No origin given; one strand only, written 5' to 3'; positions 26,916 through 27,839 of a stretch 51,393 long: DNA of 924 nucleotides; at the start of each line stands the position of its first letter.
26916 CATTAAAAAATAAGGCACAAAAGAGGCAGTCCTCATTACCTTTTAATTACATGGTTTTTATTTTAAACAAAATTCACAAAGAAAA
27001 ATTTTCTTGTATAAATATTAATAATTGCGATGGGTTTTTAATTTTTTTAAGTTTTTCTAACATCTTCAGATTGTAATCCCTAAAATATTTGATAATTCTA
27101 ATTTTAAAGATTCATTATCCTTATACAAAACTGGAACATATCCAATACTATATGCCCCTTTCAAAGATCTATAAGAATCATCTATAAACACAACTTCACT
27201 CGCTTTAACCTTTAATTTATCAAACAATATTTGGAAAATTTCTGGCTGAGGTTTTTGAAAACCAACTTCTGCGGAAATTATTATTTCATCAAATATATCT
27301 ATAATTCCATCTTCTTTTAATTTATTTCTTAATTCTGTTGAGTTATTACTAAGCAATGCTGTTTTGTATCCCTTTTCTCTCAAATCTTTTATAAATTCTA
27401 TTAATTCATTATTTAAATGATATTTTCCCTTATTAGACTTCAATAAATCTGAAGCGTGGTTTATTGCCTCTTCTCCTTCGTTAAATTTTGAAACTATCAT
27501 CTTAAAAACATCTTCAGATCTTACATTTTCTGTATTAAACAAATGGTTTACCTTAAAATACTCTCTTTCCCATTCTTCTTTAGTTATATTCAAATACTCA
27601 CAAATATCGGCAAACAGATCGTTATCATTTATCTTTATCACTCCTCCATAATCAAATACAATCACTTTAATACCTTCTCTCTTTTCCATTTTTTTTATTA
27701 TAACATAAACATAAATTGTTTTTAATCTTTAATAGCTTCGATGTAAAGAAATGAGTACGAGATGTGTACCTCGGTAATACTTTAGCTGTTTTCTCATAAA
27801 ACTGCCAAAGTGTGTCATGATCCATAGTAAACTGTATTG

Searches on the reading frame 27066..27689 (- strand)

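Call 10: search_protein_families(library=pfam, proteins=[window:27066-27689:-], max_evalue=0.01)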
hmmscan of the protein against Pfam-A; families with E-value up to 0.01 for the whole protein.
window:27066-27689:- (207 aa): 4 families
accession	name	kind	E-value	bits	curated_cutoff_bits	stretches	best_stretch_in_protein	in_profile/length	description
PF00702.32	Hydrolase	-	1.1e-19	72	26.4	1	7-179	1-187/191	haloacid dehalogenase-like hydrolase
PF13419.12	HAD_2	-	1e-17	65.2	23.8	1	10-183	1-172/178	Haloacid dehalogenase-like hydrolase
PF13344.12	Hydrolase_6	-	0.0017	18.8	27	0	96-126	19-49/101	Haloacid dehalogenase-like hydrolase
PF13242.12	Hydrolase_like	-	0.0036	17.6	22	1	145-194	3-53/75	HAD-hyrolase-like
